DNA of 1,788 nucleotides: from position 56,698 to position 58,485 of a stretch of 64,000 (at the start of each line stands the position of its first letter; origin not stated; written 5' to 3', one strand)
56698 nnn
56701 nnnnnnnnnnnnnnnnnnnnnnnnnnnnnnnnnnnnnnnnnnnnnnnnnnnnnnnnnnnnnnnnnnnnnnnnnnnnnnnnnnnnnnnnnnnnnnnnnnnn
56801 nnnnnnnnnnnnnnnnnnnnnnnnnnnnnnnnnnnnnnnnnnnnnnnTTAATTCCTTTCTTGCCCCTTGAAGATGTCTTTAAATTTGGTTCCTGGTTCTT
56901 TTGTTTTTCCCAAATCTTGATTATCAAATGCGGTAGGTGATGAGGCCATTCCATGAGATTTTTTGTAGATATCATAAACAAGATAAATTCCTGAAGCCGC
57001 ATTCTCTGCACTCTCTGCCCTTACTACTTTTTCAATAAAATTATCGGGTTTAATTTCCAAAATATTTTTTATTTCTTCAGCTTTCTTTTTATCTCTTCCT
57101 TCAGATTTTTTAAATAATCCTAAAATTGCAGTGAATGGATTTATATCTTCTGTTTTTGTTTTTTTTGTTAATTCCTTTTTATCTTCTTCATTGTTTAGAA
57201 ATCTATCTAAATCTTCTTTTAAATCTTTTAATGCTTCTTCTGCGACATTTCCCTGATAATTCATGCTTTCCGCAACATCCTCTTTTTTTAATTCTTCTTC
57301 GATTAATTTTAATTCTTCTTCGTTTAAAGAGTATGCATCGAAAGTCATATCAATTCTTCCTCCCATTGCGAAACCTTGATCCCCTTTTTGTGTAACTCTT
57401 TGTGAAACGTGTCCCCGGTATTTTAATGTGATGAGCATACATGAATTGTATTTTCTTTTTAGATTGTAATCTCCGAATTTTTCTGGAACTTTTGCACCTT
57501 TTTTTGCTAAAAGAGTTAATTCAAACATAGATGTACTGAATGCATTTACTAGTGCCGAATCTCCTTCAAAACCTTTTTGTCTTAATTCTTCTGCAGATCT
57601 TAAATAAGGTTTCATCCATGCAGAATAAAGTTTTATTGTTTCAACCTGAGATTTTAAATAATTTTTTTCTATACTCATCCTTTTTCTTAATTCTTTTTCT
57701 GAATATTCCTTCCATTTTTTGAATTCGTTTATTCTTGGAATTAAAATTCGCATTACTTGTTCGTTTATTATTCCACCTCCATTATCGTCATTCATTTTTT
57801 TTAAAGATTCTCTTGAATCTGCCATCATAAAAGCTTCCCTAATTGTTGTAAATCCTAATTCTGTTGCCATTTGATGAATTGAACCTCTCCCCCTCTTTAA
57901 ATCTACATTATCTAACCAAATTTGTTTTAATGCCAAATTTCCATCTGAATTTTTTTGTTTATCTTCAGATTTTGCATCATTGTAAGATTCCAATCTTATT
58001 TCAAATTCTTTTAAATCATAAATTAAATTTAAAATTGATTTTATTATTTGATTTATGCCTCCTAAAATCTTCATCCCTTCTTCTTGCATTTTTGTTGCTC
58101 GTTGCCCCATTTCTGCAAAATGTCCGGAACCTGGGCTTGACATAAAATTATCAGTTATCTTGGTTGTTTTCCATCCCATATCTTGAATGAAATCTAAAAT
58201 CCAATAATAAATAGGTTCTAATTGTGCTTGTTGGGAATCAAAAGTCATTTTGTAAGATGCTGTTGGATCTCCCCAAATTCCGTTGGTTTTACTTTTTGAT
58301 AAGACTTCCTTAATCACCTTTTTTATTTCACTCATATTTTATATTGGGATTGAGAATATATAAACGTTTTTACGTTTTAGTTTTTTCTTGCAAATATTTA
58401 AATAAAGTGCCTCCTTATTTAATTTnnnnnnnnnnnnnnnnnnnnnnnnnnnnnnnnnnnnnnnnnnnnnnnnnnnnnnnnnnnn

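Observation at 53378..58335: Minus-strand block of four uncharacterised genes: NTase, an interrupted sugar-isomerase-like TIM barrel, an acidic protein and a 495-aa unknown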

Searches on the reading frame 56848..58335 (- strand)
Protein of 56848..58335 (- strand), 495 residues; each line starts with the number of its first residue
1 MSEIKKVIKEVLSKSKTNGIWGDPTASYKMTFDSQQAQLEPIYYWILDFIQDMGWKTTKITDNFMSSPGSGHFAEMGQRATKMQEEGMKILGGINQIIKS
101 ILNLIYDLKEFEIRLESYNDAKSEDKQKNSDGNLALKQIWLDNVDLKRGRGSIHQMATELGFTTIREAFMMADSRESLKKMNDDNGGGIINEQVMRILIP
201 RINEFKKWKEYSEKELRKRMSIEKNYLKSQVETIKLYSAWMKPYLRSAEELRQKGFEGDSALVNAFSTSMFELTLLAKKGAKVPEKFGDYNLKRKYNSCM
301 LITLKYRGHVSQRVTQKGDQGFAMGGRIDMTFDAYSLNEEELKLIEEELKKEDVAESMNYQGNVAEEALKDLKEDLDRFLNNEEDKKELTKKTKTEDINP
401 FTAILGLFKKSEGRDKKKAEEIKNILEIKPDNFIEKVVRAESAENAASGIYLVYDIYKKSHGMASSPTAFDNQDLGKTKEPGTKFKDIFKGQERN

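Call 3: search_protein_families(library=pfam, proteins=[window:56848-58335:-], max_evalue=1)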
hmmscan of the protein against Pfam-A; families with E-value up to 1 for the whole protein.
window:56848-58335:- (495 aa): 0 families

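Call 4: search_protein_families(library=ncbifam, proteins=[window:56848-58335:-], max_evalue=1)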
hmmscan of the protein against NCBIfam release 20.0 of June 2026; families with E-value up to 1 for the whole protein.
window:56848-58335:- (495 aa): 1 family
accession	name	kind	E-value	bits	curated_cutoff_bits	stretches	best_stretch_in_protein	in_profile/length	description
TIGR03936.1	sam_1_link_chp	equivalog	0.053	13.2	71.9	1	348-443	101-196/209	TIGR03936 family radical SAM-associated protein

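Call 5: search_solved_structures(query=window:56848-58335:-, max_evalue=10)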
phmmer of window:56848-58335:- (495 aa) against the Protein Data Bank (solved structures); distinct sequences matched with E-value up to 10: 0.

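Call 7: search_protein_families(library=phrogs, proteins=[window:56848-58335:-], max_evalue=0.1)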
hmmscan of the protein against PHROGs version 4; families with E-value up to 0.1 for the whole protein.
window:56848-58335:- (495 aa): 2 families
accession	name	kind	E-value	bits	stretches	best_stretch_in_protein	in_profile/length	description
phrog_32750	-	unknown function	0.0041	18.7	0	332-417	9-95/102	-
phrog_25405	-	unknown function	0.062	14.6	0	416-447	10-41/78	-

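Call 8: search_protein_families(library=padloc, proteins=[window:56848-58335:-], max_evalue=0.1)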
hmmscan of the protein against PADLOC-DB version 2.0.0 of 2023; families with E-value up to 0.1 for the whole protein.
window:56848-58335:- (495 aa): 0 families

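Call 9: find_homologous_proteins(query=window:56848-58335:-, max_evalue=0.001)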
Query window:56848-58335:- (495 aa): 2057 proteins with E <= 0.001 among 8000 candidates; the best 120 are listed.
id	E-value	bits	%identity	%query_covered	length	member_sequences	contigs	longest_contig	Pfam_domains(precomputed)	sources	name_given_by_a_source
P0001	0.0e+0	1089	100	100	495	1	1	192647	-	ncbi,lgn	-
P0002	5.1e-292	987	90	100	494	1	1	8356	-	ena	-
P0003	8.3e-291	983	89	100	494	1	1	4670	-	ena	-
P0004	3.6e-282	954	87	100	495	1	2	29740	-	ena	-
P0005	3.3e-278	941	87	100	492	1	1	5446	-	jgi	jgi:hypothetical protein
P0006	6.6e-216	736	66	99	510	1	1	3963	-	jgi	jgi:hypothetical protein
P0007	7.3e-214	729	67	99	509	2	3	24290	-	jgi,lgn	-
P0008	8.4e-214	729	65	99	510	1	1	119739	-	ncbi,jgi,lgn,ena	ncbi:MAG: hypothetical protein WC494_01260 [Candidatus Pacearchaeota archaeon]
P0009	2.0e-213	728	67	99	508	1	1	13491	-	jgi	jgi:hypothetical protein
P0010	2.4e-212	724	67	100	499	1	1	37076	-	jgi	-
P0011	9.5e-212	722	66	100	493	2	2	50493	-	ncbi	ncbi:MAG: hypothetical protein ABIH79_01180 [archaeon]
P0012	1.2e-211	722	66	98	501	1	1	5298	-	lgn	-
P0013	1.3e-211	722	65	99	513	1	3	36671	-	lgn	-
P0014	3.0e-211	720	68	95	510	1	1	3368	-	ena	-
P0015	3.7e-211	720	65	98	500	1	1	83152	-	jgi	jgi:hypothetical protein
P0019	5.6e-207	706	64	99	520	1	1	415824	-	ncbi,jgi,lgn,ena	ncbi:MAG: hypothetical protein WC548_01840 [Candidatus Pacearchaeota archaeon]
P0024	9.3e-206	702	65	99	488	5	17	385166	-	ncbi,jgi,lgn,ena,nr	ncbi:hypothetical protein HOA55_02710 [archaeon]|jgi:hypothetical protein|nr:hypothetical protein [a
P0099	3.4e-179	615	59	97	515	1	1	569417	-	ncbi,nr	ncbi:hypothetical protein HNV12_01390 [Methanococcoides sp. SA1]|nr:hypothetical protein [Methanococ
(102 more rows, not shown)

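Call 11: find_encoding_contigs(protein=P0019, flank=8000, max_places=2)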
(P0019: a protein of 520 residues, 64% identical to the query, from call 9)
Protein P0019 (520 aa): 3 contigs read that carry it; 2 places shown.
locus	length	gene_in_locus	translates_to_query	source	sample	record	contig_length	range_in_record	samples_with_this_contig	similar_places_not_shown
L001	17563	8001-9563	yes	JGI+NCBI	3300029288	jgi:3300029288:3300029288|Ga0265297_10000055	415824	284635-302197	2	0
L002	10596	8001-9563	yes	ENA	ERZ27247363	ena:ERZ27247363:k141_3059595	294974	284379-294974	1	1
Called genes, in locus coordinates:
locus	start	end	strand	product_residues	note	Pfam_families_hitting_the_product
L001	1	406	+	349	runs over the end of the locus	-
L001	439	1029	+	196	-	PF00300:His_Phos_1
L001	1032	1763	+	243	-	PF02754:CCG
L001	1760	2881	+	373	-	PF01565:FAD_binding_4, PF02913:FAD-oxidase_C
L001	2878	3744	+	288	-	PF03690:MYG1_exonuc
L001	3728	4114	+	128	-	-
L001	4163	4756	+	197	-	PF01936:NYN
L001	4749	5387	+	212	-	PF01966:HD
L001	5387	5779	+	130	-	PF13237:Fer4_10 (weak), PF00037:Fer4 (faint), PF13183:Fer4_8, PF13534:Fer4_17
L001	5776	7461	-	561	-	PF00749:tRNA-synt_1c, PF03950:tRNA-synt_1c_C, PF20974:tRNA-synt_1c_C2 (weak)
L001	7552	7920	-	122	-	-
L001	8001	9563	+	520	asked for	-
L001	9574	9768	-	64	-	-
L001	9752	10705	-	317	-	-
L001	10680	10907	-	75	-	-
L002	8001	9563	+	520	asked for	-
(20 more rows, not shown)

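Call 12: find_encoding_contigs(protein=P0099, flank=8000, max_places=2)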
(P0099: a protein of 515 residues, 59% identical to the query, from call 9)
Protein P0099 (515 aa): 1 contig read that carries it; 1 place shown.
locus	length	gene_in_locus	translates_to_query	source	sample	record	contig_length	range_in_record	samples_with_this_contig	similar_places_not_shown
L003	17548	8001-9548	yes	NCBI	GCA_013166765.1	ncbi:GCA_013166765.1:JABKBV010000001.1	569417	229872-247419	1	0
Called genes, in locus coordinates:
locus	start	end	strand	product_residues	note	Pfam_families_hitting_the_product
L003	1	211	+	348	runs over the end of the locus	-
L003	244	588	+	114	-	-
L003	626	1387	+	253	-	PF02754:CCG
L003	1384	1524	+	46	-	-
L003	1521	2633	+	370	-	PF01565:FAD_binding_4, PF02913:FAD-oxidase_C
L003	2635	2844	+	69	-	-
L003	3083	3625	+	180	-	PF01936:NYN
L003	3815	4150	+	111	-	-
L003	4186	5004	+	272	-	PF02811:PHP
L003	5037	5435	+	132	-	PF13534:Fer4_17 (faint), PF13183:Fer4_8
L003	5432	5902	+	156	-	PF12385:Peptidase_C70, PF03412:Peptidase_C39, PF09778:Guanylate_cyc_2 (faint), PF13529:Peptidase_C39_2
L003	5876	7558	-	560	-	PF01921:tRNA-synt_1f (faint), PF00749:tRNA-synt_1c, PF03950:tRNA-synt_1c_C, PF20974:tRNA-synt_1c_C2 (weak)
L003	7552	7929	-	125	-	-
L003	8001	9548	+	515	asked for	-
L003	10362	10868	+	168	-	-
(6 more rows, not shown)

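Call 22: search_dna_similar(query=window:56848-58335:-, collection=phages, mode=protein, max_evalue=0.01, max_rows=10)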
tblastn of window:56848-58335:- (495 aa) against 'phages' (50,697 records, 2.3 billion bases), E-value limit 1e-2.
No match.

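Call 23: find_related_loci(query=A1, collection=viral_contigs, flank=8000)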
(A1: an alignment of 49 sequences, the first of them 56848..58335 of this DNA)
Query A1 (495 aa) in viral_contigs; peptide patterns used: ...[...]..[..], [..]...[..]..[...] (x = any residue, [..] = any of these).
56 stretches matched a pattern, but none encodes a relative of the query by tblastn (E <= 1e-3).

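Call 24: predict_structure(alignment_id=A1)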
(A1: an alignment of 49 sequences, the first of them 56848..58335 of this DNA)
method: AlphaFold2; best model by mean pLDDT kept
length: 495 residues; sequences in the alignment: 49
mean_pLDDT: 71.1   pTM: 0.49
mean pLDDT of the five models: 71.1, 68.2, 65.3, 64.3, 64.1
residues with pLDDT >= 90: 12; 70-90: 297; 50-70: 124; < 50: 62
segments of 3 or more residues with pLDDT < 50: 357-364, 383-420, 482-485, 489-495
pLDDT, mean of each block of 10 residues (from residue 1): 70 63 78 70 82 83 62 66 75 82 88 89 87 89 83 78 79 84 74 86 89 90 87 75 66 55 56 83 77 83 77 53 68 86 78 51 52 77 45 30 36 31 65 80 85 83 65 58 50 38
secondary structure, 60 per line:
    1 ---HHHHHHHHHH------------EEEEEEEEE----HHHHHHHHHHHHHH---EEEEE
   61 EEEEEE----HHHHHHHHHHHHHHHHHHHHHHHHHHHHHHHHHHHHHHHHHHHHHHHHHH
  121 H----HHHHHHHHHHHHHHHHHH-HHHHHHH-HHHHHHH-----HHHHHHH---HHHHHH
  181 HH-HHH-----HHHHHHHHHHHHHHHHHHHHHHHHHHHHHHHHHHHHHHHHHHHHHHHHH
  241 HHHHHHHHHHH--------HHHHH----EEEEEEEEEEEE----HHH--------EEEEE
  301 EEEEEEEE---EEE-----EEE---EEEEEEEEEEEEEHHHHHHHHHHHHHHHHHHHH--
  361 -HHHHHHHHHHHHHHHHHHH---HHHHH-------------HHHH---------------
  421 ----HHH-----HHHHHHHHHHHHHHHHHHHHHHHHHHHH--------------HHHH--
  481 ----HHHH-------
elements in order: H4-13 E26-34 H39-52 E56-66 H71-121 H126-143 H145-151 H153-159 H165-171 H175-182 H192-251 H260-264 E269-280 E296-308 E312-314 E320-322 E326-338 H339-358 H362-380 H384-388 H402-405 H433-460 H475-478 H485-488

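Call 27: fold_search(model_id=the predicted structure, library=pdb)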
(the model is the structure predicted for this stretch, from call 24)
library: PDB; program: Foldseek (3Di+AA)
matches with E <= 10: 561; with E <= 0.001: 0
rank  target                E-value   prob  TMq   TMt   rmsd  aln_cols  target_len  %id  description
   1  6qhd_B                2.6e-02  0.16  0.10  0.09  36.2       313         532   11  Lysine acetylated and tyrosine phosphorylated STAT3 in a complex with DNA (released 2019-06-19)
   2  7nuf_A                2.7e-02  0.13  0.09  0.08  37.6       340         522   12  Vaccinia virus protein 018 in complex with STAT1 (released 2021-07-28)
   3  1bg1_A                2.9e-02  0.23  0.12  0.11  35.2       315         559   13  TRANSCRIPTION FACTOR STAT3B/DNA COMPLEX (released 1999-01-13)
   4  4tko                  5.0e-02  0.33  0.14  0.21  23.3       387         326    9  Structure of the periplasmic adaptor protein EmrA (released 2014-07-09)
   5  8zar_C                5.3e-02  0.30  0.16  0.21  18.1       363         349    8  EmrAB-TolC MFS-type tripartite multidrug efflux pump FA (released 2025-04-30)
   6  6qhd_A                1.1e-01  0.14  0.12  0.12  36.2       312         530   12  Lysine acetylated and tyrosine phosphorylated STAT3 in a complex with DNA (released 2019-06-19)
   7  1x04                  1.1e-01  0.44  0.14  0.29  29.8       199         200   18  Crystal structure of endophilin BAR domain (mutant) (released 2006-05-02)
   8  3g6b_A                1.2e-01  0.57  0.17  0.33  17.4       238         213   13  Crystal structure of a Soluble Chemoreceptor from Thermotoga maritima Asn217Ile mutant (released 2009-07-28)
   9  4tql_B                1.2e-01  0.38  0.13  0.24  36.5       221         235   17  Computationally designed three helix bundle (released 2014-10-15)
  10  4tql_A                1.2e-01  0.28  0.12  0.22  43.0       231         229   16  Computationally designed three helix bundle (released 2014-10-15)
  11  6nuq                  1.4e-01  0.11  0.13  0.12  36.1       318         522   11  Stat3 Core in complex with compound SI109 (released 2019-12-04)
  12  8tzl_E                1.5e-01  0.14  0.12  0.15  26.5       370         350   10  Cryo-EM structure of Vibrio cholerae FtsE/FtsX/EnvC complex, full-length (released 2023-12-20)
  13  6ewy                  1.7e-01  0.30  0.12  0.26  21.9       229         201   12  RipA Peptidoglycan hydrolase (Rv1477, Mycobacterium tuberculosis) N-terminal domain (released 2018-05-02)
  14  4uos                  1.7e-01  0.25  0.11  0.22  28.9       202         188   19  Thermodynamic hyperstability in parametrically designed helical bundles (released 2014-11-05)
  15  8toc_a                1.7e-01  0.06  0.09  0.08  24.8       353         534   11  Acinetobacter phage AP205 (released 2024-03-06)
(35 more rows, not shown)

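Call 37: search_protein_representatives(alignment_id=A1)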
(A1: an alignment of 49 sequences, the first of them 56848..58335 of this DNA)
Query: 49 sequences, 507 profile positions. Proteins with E-value up to 0.001 (for the whole library): 707; up to 1e-10: 515; up to 1e-30: 259. The best 150 are listed.
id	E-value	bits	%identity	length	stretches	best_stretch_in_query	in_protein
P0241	4.1e-191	652.6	-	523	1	13-485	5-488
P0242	5.3e-189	645.6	-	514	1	4-485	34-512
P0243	1.0e-169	582.0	-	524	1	22-489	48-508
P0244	6.2e-148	510.1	-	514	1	7-483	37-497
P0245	3.3e-142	491.3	-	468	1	23-483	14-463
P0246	5.7e-142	490.5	-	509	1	2-483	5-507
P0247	4.6e-138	477.6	-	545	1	25-480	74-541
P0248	7.8e-137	473.5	-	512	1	23-474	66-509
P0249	3.9e-136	471.2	-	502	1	1-482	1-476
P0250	4.9e-133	461.0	-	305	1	208-504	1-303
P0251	4.2e-128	444.7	-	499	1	32-471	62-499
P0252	8.1e-128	443.8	-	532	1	20-477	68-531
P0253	3.7e-127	441.6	-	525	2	26-431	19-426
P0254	7.4e-126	437.3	-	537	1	26-477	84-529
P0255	2.3e-124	432.4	-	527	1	15-474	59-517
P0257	6.2e-124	430.9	-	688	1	28-479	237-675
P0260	4.6e-122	424.8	-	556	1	12-471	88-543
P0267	2.2e-108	379.7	-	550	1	17-474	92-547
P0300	1.2e-75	271.7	-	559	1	11-478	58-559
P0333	1.9e-53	198.4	-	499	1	10-476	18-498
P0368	8.9e-45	169.8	-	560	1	25-469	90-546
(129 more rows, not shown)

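Call 39: search_solved_structures(query=A3, max_evalue=10, show_alignments=2)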
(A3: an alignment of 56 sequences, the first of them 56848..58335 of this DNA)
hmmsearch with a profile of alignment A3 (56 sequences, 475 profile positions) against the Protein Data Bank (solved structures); distinct sequences matched with E-value up to 10: 3.
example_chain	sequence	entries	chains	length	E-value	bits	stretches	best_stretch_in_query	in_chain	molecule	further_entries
6jlc_A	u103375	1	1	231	0.037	16.3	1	99-158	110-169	CAMP factor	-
6h9l_A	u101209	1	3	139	0.086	15.1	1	351-405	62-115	Uncharacterized protein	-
4wx8_D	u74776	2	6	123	0.35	13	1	360-417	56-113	EKC/KEOPS complex subunit GON7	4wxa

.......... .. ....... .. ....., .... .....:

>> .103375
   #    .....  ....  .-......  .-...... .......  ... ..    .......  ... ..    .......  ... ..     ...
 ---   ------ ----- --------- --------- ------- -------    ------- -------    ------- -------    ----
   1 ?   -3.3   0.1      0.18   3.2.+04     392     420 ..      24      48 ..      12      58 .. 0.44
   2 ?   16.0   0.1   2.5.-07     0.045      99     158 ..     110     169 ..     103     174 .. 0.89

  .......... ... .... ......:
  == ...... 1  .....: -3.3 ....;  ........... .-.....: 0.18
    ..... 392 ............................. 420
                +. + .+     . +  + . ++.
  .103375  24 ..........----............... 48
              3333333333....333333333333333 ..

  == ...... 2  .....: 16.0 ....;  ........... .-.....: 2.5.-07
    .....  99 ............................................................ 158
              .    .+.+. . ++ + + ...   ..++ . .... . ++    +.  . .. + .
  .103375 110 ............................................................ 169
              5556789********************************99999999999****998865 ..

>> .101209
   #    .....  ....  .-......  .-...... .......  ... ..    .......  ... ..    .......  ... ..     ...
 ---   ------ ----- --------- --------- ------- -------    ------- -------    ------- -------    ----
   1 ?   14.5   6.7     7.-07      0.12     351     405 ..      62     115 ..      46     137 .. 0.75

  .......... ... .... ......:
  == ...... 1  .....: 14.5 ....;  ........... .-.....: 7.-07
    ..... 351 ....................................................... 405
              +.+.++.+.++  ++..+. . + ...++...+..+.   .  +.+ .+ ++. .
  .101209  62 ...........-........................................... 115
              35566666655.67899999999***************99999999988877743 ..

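Call 40: search_protein_families(library=pfam, alignment_id=A3, max_evalue=0.01)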
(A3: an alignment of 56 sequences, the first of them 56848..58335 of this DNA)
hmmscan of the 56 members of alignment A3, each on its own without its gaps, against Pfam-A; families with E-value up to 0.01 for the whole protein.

A. member 1, window:56848-58335:- (495 aa): 0 families

B. families by the number of members that match (of 56 scanned): 4 families
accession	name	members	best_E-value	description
PF15039.11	DUF4530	1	0.0068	Domain of unknown function (DUF4530)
PF22539.1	DUF7004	1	0.0069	Family of unknown function (DUF7004)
PF24505.1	Ig_TMEM131homol_6th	1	0.0075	TMEM131 homolog sixth Ig-like domain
PF18548.6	MetOD2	1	0.0086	Metanogen output domain 2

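Call 43: find_related_loci(query=A4, collection=genome_contigs, flank=8000)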
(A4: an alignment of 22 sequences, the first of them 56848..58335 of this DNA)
Query A4 (495 aa) in genome_contigs; peptide patterns used: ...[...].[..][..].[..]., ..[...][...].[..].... (x = any residue, [..] = any of these).
599 stretches matched a pattern (row limit reached: there are more); 581 encode a relative of the query (tblastn E <= 1e-3); the best 80 are kept; 80 distinct loci.
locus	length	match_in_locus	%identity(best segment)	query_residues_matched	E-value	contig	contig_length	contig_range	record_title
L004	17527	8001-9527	65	1-492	0e+0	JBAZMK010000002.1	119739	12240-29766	MAG: Candidatus Pacearchaeota archaeon isolate SO_2017_LW4_40 scaffold_483_c1_LW137-91_2017, whole genome shotgun sequen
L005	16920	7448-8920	66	1-493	0e+0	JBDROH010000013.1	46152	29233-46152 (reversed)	MAG: archaeon isolate MEGAHIT-group-1.942 k141_8302845, whole genome shotgun sequence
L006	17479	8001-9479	64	1-492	0e+0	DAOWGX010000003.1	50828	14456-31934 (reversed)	MAG TPA_asm: Nanoarchaeota archaeon isolate CSMAG_2002 CSMAG_2002_k141_4859456_length_50828_cov_11.5588, whole genome sh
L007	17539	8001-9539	64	1-491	0e+0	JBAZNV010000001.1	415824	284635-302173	MAG: Candidatus Pacearchaeota archaeon isolate SO_2017_LW4_79 scaffold_53_c1_LW137-91_2017, whole genome shotgun sequenc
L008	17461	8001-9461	65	1-490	0e+0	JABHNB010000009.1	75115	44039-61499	MAG: archaeon isolate SI037S2_bin81 k141_363330, whole genome shotgun sequence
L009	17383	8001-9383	64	22-483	0e+0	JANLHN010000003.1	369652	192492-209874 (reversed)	MAG: Nanoarchaeota archaeon isolate P6-18 k99_20654, whole genome shotgun sequence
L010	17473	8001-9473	61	18-495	0e+0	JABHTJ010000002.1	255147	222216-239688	MAG: archaeon isolate SI039_bin59 k141_2118763, whole genome shotgun sequence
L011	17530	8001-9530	60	1-489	0e+0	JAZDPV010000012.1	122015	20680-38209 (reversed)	MAG: archaeon isolate MEGAHIT-group-0.861 k141_1627354, whole genome shotgun sequence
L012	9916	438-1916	62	3-471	0e+0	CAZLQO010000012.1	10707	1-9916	MAG TPA_asm: Candidatus Woesearchaeota archaeon isolate SRP178699_co1_15 genome assembly, contig: NODE_8457_length_10707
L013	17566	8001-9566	60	3-491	0e+0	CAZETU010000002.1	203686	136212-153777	MAG TPA_asm: Candidatus Woesearchaeota archaeon isolate binchicken_co243_217 genome assembly, contig: NODE_12_length_203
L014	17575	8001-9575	59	3-495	0e+0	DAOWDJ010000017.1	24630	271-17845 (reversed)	MAG TPA_asm: archaeon isolate CSMAG_1910 CSMAG_1910_k141_3734298_length_24630_cov_11.0823, whole genome shotgun sequence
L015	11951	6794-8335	59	4-495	0e+0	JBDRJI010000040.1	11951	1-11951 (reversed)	MAG: archaeon isolate MEGAHIT-group-1.64 k141_10050827, whole genome shotgun sequence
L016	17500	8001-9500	59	3-479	0e+0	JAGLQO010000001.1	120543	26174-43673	MAG: Candidatus Pacearchaeota archaeon isolate RS_8_59 ROV157_8.bin.59.fa_1, whole genome shotgun sequence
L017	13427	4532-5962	62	24-492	0e+0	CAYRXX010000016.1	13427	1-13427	MAG TPA_asm: Candidatus Woesearchaeota archaeon isolate SRP128015_co1_280 genome assembly, contig: NODE_7000_length_1342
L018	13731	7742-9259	67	1-490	0e+0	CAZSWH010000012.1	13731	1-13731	MAG TPA_asm: Candidatus Woesearchaeota archaeon isolate binchicken_co196_462 genome assembly, contig: NODE_5731_length_1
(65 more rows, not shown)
